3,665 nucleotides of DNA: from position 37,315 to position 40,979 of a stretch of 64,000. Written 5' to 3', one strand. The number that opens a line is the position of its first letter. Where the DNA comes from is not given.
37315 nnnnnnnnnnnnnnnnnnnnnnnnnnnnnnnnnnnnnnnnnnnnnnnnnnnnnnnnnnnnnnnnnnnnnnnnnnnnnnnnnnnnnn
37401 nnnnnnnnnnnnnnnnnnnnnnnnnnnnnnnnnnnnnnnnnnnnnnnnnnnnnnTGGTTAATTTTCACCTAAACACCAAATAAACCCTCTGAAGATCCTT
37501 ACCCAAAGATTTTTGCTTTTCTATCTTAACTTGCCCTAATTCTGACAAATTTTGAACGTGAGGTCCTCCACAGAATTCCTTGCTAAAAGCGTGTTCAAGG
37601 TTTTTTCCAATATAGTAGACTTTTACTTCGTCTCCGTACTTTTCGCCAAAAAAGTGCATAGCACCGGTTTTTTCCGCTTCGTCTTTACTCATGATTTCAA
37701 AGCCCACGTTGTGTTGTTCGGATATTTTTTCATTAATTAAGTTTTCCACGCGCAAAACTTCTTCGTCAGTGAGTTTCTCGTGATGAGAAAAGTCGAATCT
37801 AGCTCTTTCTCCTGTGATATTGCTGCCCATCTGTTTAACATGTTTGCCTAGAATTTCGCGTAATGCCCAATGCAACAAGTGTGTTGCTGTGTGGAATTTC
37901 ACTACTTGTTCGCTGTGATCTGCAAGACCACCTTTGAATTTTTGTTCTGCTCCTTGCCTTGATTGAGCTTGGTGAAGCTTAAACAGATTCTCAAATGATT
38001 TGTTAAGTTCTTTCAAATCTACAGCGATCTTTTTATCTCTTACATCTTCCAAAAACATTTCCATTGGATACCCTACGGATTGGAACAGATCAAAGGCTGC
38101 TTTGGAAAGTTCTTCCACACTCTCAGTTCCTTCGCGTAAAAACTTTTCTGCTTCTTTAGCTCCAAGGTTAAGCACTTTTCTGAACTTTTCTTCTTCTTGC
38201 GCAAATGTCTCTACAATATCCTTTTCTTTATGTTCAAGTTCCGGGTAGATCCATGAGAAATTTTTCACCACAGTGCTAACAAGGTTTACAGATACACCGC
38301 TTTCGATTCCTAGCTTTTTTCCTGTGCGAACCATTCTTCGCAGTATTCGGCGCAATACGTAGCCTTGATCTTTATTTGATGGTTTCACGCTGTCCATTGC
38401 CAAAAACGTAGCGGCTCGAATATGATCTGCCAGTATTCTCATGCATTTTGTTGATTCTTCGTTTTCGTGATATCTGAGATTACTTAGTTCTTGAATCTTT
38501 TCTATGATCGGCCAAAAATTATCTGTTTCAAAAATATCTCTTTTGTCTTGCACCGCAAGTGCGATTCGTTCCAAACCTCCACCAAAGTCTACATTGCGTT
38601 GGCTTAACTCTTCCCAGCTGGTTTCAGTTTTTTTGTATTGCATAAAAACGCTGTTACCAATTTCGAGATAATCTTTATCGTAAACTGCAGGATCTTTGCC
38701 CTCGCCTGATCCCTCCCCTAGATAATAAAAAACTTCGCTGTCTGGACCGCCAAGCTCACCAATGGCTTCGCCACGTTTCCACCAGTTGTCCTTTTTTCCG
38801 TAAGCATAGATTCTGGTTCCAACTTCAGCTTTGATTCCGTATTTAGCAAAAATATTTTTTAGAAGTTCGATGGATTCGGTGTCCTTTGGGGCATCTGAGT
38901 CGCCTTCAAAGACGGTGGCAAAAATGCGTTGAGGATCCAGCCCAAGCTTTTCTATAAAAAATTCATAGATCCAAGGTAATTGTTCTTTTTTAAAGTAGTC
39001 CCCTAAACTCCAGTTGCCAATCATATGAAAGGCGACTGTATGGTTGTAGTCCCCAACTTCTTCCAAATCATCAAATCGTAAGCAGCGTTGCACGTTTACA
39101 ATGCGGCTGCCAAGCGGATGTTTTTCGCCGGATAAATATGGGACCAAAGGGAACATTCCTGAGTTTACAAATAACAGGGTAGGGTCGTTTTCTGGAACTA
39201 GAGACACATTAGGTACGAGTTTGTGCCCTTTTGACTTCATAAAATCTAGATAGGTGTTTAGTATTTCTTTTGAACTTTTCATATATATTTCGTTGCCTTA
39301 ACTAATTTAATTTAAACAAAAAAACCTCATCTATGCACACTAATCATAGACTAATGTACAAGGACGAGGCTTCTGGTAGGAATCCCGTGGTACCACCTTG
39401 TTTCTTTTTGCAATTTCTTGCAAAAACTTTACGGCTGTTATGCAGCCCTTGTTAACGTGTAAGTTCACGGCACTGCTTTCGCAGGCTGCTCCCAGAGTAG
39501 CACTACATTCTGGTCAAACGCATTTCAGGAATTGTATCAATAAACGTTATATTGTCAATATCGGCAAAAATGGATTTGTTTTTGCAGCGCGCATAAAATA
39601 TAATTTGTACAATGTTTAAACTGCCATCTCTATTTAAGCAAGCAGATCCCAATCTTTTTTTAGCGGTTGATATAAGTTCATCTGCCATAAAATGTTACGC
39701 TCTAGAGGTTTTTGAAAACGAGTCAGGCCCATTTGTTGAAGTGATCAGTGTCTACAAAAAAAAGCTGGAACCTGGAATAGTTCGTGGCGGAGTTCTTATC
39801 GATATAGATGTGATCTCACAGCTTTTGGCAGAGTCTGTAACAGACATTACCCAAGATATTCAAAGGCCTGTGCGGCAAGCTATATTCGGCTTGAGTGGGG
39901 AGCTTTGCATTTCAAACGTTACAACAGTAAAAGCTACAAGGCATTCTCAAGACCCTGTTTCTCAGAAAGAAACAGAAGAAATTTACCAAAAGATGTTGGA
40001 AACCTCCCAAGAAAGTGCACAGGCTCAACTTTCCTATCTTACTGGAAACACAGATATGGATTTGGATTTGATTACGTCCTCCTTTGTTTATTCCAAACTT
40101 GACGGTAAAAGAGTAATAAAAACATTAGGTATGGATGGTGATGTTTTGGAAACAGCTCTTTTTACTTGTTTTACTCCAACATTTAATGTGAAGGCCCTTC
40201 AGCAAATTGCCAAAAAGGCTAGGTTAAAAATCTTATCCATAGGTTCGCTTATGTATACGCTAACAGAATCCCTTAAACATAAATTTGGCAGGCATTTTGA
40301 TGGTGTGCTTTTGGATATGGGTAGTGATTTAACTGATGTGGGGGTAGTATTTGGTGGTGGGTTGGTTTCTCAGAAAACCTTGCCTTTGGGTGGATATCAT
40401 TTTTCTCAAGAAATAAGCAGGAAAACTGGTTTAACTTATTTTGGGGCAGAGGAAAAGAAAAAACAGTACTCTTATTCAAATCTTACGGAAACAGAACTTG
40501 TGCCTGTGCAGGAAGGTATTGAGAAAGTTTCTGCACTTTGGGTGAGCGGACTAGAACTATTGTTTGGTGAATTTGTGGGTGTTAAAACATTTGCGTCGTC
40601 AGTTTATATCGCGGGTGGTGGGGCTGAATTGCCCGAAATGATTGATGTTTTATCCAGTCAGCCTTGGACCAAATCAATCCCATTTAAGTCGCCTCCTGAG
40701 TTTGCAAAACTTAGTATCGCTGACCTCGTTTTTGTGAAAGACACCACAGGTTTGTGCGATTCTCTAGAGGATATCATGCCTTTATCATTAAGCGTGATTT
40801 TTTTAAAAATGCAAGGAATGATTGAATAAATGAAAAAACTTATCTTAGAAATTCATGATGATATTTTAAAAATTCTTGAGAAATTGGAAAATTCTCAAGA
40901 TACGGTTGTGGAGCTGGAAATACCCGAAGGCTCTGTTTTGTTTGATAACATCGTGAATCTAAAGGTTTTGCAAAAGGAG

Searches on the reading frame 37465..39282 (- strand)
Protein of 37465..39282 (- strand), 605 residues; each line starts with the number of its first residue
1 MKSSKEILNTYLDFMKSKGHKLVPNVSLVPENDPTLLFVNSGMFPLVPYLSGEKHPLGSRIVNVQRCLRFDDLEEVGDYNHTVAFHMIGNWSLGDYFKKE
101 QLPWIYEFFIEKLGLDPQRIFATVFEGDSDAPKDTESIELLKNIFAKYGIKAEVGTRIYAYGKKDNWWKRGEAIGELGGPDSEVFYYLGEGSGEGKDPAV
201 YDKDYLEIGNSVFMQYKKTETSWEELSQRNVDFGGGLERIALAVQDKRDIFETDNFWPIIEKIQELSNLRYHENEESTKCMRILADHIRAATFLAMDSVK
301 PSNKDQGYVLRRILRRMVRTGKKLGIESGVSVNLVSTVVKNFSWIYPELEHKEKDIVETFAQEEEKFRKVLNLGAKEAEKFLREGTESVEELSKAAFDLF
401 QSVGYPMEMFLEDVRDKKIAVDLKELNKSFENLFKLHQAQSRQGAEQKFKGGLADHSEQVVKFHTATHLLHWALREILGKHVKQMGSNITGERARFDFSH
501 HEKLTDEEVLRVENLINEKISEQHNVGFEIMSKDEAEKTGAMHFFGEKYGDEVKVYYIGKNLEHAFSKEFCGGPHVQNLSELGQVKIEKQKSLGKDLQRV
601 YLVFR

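Call 47: search_protein_families(library=pfam, proteins=[window:37465-39282:-], max_evalue=0.00001)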
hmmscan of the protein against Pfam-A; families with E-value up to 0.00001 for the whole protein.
window:37465-39282:- (605 aa): 2 families
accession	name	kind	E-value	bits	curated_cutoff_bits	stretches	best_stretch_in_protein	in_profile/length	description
PF01411.24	tRNA-synt_2c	-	5.4e-107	359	30.3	1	6-470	1-455/552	tRNA synthetases class II (A)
PF07973.19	tRNA_SAD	-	4.5e-12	46.2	24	1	553-601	1-44/44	Threonyl and Alanyl tRNA synthetase second additional domain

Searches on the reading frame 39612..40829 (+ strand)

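Call 47: search_protein_families(library=pfam, proteins=[window:39612-40829:+], max_evalue=0.00001)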
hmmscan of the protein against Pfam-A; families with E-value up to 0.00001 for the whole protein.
window:39612-40829:+ (405 aa): 2 families
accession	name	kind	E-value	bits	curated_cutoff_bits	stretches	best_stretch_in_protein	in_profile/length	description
PF11104.14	PilM_2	-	4.9e-08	32.7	27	0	232-350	183-297/340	Type IV pilus assembly protein PilM;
PF14450.12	FtsA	-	2.4e-07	31.6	31.8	1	232-349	1-101/127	Cell division protein FtsA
